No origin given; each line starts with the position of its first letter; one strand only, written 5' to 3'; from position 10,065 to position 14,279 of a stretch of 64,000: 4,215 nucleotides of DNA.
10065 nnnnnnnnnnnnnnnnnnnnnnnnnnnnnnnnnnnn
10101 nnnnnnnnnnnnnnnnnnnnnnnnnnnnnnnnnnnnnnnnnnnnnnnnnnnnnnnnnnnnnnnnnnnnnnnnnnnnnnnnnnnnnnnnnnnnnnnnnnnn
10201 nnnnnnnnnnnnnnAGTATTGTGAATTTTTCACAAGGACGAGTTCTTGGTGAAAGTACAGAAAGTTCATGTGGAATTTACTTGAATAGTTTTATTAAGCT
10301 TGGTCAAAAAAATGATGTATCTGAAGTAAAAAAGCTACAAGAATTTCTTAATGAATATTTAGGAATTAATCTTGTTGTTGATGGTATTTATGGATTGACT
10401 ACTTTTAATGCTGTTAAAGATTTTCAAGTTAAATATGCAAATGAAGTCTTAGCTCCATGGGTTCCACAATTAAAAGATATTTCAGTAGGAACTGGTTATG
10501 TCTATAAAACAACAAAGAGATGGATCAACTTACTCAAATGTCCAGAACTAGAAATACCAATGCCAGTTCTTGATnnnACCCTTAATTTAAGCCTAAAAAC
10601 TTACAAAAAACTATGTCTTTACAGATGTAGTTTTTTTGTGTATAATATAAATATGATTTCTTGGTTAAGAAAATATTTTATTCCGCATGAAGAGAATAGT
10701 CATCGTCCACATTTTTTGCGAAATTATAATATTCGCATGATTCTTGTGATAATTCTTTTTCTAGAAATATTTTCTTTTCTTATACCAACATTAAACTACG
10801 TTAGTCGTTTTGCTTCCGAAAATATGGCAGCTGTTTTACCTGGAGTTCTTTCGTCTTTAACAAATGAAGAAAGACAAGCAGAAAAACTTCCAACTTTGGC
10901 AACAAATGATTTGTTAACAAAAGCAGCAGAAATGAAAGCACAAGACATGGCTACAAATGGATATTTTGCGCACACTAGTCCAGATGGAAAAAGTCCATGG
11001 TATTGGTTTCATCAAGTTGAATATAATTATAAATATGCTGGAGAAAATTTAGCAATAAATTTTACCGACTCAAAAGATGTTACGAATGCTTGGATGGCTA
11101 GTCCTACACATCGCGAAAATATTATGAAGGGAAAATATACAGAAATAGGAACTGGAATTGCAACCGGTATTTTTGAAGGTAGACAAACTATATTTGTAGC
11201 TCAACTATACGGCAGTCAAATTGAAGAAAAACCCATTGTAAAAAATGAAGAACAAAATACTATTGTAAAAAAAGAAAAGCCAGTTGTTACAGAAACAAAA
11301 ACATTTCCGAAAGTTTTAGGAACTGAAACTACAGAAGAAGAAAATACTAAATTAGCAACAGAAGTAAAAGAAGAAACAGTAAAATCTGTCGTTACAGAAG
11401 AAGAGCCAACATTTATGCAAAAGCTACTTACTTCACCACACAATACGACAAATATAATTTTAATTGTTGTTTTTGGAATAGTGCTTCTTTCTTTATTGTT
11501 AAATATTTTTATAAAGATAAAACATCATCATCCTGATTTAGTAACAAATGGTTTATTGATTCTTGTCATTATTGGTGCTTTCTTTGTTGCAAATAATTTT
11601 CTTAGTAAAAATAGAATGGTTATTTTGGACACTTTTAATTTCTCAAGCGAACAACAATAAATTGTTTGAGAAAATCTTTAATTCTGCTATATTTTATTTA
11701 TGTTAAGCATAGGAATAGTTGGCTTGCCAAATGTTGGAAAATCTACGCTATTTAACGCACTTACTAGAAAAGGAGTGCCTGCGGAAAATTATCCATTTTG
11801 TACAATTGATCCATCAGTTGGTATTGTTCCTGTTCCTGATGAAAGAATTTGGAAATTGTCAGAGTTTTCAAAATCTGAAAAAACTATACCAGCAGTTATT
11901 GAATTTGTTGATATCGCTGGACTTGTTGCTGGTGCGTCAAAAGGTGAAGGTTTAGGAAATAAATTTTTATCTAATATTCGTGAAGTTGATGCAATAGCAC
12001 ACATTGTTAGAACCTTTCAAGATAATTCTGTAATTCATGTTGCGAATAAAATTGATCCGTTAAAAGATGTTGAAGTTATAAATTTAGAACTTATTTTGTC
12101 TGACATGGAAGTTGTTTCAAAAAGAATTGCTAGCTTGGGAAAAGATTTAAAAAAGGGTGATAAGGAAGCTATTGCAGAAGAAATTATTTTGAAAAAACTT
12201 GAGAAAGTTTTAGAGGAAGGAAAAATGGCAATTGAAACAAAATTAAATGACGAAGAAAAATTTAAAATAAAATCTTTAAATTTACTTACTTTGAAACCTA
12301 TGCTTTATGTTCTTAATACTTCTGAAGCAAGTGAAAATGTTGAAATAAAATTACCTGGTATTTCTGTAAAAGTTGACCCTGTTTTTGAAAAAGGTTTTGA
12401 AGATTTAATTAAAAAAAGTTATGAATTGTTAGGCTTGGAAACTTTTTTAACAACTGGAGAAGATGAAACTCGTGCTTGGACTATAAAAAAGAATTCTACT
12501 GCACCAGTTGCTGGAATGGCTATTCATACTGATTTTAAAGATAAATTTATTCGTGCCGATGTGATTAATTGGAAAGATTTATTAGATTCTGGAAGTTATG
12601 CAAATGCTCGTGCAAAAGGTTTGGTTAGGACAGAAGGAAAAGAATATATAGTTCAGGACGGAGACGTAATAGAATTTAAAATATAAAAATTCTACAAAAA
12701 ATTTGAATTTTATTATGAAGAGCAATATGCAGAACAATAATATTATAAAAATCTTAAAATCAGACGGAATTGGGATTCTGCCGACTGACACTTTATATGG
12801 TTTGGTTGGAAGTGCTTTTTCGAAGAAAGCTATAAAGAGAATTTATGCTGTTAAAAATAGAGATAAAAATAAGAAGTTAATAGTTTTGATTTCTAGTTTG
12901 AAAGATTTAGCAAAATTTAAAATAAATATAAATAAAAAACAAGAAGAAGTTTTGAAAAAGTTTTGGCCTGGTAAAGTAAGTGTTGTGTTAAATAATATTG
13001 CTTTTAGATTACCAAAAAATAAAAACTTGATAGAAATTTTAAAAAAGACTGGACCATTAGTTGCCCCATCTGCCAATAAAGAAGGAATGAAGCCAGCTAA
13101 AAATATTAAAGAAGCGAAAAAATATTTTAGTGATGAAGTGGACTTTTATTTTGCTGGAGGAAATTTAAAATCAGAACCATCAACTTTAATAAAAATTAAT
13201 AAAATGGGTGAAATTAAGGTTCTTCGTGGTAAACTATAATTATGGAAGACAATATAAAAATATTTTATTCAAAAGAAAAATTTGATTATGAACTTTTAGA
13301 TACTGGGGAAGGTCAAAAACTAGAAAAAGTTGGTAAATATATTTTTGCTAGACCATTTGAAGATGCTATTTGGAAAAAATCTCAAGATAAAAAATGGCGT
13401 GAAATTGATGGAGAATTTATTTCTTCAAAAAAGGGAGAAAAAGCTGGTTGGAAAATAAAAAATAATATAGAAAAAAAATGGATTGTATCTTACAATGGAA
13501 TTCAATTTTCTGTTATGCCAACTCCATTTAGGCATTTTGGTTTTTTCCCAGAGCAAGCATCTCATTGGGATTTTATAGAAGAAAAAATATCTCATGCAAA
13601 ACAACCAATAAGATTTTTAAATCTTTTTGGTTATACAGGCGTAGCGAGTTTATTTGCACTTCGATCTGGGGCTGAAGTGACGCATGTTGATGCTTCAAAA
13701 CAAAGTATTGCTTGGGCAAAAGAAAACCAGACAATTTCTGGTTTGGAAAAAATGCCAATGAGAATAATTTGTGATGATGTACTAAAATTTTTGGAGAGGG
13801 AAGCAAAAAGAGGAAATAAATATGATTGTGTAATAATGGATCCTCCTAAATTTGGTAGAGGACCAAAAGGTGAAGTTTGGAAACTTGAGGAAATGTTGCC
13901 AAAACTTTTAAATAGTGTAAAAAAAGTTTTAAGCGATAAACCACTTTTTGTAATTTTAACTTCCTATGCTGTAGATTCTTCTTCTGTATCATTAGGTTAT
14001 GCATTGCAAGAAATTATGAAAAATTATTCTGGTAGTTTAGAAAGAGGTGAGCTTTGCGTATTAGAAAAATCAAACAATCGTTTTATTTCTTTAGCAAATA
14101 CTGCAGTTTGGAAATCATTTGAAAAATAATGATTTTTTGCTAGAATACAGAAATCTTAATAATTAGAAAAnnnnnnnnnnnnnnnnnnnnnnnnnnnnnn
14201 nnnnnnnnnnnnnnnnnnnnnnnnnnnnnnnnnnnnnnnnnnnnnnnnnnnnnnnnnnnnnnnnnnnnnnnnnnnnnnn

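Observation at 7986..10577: Secreted 863-aa protein combining a thrombospondin-type-1-like repeat with a peptidoglycan-binding domain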

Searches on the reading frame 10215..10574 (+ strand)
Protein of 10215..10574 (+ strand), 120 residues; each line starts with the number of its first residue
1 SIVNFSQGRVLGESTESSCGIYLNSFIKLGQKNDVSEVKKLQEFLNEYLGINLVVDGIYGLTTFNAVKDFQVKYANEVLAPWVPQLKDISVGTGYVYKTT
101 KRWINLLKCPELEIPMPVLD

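Call 10: search_protein_families(library=pfam, proteins=[window:10215-10574:+], max_evalue=10)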
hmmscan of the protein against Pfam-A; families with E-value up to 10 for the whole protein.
seq(120 aa): 4 families
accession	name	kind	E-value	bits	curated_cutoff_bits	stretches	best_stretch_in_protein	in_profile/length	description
PF01471.23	PG_binding_1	-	1.5e-06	28.8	23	1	36-73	3-40/57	Putative peptidoglycan binding domain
PF09374.15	PG_binding_3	-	0.0083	16.7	24.6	1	38-79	3-42/76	Predicted Peptidoglycan domain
PF18951.5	DUF5695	-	0.086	11.3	25.2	1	11-50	399-438/857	Family of unknown function (DUF5695)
PF16953.11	PRORP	-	0.14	12.2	39.1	1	31-79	43-90/242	Protein-only RNase P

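Call 54: search_solved_structures(query=window:10218-10574:+, max_evalue=1, show_alignments=3)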
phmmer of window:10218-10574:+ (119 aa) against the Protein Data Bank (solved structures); distinct sequences matched with E-value up to 1: 4.
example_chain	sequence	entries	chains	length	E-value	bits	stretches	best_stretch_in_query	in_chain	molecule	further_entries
7rum_A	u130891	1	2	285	6.5e-07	32.6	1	25-71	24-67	Endolysin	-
5tv7_A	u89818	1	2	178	0.0032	20.6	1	30-74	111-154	Putative peptidoglycan-binding/hydrolysing protein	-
4xxt_A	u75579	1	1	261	0.014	18.6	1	27-73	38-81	Fusion of predicted Zn-dependent amidase/peptidase (Cell wall hydrolase/DD-carboxypeptidas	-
6tci_A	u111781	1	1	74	0.46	13.7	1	24-75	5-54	Spore cortex-lytic enzyme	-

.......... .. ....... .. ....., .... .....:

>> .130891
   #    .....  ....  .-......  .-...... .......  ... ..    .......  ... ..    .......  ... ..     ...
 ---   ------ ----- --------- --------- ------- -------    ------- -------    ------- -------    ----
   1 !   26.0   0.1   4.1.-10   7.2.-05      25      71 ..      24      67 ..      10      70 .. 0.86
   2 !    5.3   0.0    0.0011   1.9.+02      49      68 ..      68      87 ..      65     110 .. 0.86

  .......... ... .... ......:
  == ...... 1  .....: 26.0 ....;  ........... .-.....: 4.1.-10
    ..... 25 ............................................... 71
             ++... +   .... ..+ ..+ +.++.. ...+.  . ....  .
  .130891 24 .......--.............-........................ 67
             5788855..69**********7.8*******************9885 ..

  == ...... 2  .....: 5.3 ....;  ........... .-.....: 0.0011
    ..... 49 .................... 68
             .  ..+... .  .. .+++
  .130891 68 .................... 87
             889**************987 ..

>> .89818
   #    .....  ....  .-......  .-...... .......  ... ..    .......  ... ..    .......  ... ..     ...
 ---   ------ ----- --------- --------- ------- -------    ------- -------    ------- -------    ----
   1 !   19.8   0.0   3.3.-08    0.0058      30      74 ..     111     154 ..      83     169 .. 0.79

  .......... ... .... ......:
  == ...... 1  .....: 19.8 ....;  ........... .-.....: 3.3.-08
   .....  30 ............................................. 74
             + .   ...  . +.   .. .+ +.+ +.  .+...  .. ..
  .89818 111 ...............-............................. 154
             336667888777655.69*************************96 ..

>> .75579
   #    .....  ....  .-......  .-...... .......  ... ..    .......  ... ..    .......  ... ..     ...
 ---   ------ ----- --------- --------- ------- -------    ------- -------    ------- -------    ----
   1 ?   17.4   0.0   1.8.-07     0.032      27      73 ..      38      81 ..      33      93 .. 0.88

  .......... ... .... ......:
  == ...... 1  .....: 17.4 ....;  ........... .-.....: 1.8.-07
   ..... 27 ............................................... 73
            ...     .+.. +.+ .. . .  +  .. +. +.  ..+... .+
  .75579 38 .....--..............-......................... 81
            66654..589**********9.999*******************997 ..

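Call 58: search_protein_representatives(protein=window:10218-10574:+)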
Query: 119 residues. Proteins with E-value up to 0.001 (for the whole library): 4675; up to 1e-10: 2513; up to 1e-30: 72. The best 150 are listed.
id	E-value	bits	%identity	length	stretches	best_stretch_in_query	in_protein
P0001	4.5e-72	255.7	100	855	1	1-119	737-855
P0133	2.0e-70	250.4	63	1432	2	5-118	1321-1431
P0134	6.7e-54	197.1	50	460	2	7-118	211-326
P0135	3.5e-52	191.5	46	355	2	5-118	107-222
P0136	3.6e-52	191.5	47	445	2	5-117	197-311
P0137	1.2e-50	186.6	44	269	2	13-117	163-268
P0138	2.9e-48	178.9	46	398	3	15-109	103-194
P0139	2.7e-41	156.4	69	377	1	10-119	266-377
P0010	1.3e-40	154.2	71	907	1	5-118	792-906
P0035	6.4e-40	152.0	73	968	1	7-118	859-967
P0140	6.7e-38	145.5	63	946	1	8-118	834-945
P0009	8.6e-38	145.1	66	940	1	6-118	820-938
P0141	2.1e-37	143.8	43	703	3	17-109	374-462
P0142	3.7e-37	143.1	53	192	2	17-109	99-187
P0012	5.4e-37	142.5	63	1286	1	8-118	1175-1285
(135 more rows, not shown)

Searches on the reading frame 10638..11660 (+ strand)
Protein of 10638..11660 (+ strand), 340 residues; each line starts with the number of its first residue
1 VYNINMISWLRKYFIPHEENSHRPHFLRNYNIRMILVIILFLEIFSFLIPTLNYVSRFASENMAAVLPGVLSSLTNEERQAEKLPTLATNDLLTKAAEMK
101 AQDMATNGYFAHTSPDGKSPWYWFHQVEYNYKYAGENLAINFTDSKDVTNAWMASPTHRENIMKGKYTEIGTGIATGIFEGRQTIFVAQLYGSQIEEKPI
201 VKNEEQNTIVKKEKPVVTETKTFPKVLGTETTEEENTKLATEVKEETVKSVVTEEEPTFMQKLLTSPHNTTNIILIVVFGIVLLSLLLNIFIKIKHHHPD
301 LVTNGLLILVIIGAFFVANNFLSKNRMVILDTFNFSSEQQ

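Call 26: search_protein_families(library=pfam, proteins=[window:10638-11660:+], max_evalue=0.001)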
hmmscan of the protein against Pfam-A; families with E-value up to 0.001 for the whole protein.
window:10638-11660:+ (340 aa): 1 family
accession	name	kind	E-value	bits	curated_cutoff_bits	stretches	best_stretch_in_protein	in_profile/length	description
PF00188.32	CAP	-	1.1e-17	65.4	21.1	1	74-177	3-105/117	Cysteine-rich secretory protein family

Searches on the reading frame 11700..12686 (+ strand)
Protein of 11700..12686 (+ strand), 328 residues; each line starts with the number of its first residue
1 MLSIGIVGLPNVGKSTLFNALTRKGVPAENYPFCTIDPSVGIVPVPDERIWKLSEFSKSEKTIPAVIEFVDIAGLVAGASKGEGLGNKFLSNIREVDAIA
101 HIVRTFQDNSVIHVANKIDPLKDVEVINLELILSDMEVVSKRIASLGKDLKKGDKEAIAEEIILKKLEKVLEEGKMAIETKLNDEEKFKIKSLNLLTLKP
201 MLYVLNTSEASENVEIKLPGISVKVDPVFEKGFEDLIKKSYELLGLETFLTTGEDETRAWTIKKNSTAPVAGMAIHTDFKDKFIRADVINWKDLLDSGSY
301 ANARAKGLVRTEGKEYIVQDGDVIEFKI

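Call 26: search_protein_families(library=pfam, proteins=[window:11700-12686:+], max_evalue=0.001)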
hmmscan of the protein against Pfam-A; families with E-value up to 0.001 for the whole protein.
window:11700-12686:+ (328 aa): 3 families
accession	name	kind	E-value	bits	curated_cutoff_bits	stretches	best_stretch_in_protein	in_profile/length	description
PF06071.19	YchF-GTPase_C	-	1.9e-32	111.6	27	1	246-328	1-83/84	Protein of unknown function (DUF933)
PF01926.29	MMR_HSR1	-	7.9e-22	77.9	21.9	1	4-112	2-86/113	50S ribosome-binding GTPase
PF02421.24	FeoB_N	-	2.8e-07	30.6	27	1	4-45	3-44/156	Ferrous iron transport protein B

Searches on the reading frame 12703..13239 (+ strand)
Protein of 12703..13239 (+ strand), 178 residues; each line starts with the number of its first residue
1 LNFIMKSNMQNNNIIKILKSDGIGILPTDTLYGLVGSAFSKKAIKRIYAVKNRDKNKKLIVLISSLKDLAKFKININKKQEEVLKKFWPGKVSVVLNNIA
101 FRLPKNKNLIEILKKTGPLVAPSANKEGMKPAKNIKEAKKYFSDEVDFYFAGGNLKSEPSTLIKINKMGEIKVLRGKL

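Call 26: search_protein_families(library=pfam, proteins=[window:12703-13239:+], max_evalue=0.001)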
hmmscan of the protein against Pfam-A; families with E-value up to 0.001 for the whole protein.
window:12703-13239:+ (178 aa): 1 family
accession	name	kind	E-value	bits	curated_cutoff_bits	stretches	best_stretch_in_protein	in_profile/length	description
PF01300.24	Sua5_yciO_yrdC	-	1.7e-37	129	25.1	1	17-175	2-176/178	Telomere recombination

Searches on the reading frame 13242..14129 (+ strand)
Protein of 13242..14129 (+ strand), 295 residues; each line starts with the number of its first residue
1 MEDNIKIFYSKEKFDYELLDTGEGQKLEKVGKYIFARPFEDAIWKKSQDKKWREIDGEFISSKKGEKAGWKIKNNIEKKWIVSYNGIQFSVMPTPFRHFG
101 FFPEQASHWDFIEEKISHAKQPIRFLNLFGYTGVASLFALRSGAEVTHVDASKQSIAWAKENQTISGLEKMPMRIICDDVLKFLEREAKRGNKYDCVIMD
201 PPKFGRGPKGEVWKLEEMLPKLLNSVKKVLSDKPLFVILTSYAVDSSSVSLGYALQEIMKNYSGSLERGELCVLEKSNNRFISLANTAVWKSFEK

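Call 26: search_protein_families(library=pfam, proteins=[window:13242-14129:+], max_evalue=0.001)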
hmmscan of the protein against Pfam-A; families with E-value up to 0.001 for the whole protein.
window:13242-14129:+ (295 aa): 4 families
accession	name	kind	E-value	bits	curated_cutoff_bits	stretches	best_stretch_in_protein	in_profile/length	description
PF10672.15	Methyltrans_SAM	-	3.1e-12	46.8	27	1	72-209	78-211/286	S-adenosylmethionine-dependent methyltransferase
PF03602.21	Cons_hypoth95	-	5e-07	30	24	1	119-202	39-122/182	Conserved hypothetical protein 95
PF13847.12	Methyltransf_31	-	2.9e-05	24.2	27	1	139-242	24-113/145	Methyltransferase domain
PF09445.16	Methyltransf_15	-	0.00044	20.3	22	1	134-215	14-94/165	RNA cap guanine-N2 methyltransferase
